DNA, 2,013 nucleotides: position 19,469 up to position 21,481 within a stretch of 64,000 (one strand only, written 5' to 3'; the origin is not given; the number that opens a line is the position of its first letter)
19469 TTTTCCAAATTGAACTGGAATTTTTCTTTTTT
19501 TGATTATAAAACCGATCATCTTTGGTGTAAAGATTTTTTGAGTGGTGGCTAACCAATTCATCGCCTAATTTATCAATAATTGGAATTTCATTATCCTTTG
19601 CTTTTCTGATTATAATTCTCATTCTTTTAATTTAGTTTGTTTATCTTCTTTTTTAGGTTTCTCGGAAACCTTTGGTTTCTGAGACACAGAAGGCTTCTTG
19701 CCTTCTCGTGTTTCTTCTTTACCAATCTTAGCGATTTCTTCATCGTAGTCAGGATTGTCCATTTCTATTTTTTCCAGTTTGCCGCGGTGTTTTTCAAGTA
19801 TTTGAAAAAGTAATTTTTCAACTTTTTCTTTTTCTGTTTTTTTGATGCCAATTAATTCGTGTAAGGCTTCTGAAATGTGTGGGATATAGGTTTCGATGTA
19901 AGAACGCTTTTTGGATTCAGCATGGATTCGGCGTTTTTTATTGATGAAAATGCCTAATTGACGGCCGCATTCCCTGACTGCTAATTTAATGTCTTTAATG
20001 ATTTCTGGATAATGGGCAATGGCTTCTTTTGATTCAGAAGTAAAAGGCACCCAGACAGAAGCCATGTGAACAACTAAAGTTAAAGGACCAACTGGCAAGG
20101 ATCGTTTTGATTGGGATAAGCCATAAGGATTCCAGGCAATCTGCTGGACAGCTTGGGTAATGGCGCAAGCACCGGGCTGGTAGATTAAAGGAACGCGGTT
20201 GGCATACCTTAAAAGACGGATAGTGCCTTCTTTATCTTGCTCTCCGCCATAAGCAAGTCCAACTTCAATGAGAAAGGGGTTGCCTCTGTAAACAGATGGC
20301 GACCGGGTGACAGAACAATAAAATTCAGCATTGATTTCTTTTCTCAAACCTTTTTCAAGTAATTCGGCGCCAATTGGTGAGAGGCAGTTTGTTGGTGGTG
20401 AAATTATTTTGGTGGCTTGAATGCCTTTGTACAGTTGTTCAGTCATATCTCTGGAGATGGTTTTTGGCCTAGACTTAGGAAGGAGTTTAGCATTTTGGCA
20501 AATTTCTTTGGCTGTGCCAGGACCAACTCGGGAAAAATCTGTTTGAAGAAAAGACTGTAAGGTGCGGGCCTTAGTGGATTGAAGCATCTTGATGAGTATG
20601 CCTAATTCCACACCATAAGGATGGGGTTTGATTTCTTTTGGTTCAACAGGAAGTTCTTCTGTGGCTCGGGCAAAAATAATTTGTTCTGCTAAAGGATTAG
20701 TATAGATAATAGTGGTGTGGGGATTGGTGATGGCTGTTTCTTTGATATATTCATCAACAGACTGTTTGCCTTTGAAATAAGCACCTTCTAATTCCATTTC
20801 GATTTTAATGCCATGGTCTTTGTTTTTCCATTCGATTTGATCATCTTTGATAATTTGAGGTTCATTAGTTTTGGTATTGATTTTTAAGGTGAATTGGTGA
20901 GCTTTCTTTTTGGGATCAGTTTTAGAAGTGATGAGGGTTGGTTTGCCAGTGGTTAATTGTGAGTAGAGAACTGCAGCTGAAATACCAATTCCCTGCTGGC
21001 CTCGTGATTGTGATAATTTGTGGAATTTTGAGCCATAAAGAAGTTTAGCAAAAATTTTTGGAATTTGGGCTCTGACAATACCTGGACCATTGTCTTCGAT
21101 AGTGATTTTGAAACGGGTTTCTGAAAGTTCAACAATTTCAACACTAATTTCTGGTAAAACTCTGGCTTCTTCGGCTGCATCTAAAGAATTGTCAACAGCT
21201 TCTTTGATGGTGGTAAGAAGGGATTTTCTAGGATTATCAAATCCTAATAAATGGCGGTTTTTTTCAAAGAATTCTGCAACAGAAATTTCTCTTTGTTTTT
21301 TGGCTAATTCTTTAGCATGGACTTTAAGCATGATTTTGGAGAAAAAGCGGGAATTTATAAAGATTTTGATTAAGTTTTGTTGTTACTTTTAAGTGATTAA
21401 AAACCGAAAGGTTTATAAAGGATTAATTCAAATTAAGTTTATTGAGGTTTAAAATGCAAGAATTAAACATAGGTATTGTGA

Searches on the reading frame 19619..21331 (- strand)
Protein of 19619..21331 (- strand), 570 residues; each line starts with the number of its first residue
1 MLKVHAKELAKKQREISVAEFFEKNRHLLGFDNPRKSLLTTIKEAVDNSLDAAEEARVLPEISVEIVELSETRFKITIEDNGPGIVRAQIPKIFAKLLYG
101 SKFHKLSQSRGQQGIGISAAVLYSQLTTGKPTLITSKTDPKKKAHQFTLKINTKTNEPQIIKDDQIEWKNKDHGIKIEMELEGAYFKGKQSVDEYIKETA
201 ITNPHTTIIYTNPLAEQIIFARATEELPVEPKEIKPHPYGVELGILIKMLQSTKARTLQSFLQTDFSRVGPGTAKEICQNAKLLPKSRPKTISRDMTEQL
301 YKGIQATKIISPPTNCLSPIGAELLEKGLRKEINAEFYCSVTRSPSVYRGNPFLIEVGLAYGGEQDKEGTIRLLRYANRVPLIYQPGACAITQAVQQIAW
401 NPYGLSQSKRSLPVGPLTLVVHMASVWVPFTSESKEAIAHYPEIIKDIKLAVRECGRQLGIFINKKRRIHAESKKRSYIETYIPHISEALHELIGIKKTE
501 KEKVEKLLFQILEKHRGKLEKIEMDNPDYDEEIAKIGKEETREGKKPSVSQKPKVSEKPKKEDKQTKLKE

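Call 52: find_encoding_contigs(protein=window:19619-21331:-, flank=10000, max_places=1)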
Protein window:19619-21331:- (570 aa): 4 contigs read that carry it; 1 place shown.
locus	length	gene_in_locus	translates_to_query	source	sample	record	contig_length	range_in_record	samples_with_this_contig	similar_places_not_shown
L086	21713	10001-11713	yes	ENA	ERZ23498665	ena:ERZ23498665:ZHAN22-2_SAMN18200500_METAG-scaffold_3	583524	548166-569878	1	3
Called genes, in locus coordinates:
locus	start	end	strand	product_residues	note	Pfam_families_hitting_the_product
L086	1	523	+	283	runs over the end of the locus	PF23023:Anti-Pycsar_Apyc1, PF12706:Lactamase_B_2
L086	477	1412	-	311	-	PF06550:SPP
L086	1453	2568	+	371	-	PF00579:tRNA-synt_1b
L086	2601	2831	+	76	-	-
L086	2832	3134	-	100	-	-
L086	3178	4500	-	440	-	PF01935:DUF87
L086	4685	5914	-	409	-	PF01751:Toprim (weak), PF13155:Toprim_2 (weak), PF13662:Toprim_4 (weak)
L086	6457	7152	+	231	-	PF01163:RIO1, PF06293:Kdo (weak)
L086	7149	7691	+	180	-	PF00013:KH_1, PF21800:KH_KRR1_2nd, PF22891:KH_PNO1_2nd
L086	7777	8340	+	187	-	-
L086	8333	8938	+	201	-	PF01909:NTP_transf_2, PF18765:Polbeta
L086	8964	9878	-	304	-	-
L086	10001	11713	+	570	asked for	PF02518:HATPase_c, PF13589:HATPase_c_3, PF09239:Topo-VIb_trans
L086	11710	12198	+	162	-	PF13673:Acetyltransf_10, PF00583:Acetyltransf_1, PF13508:Acetyltransf_7, PF08445:FR47 (weak)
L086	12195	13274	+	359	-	PF04406:TP6A_N, PF20768:Topo_VI_alpha, PF21180:TOP6A-Spo11_Toprim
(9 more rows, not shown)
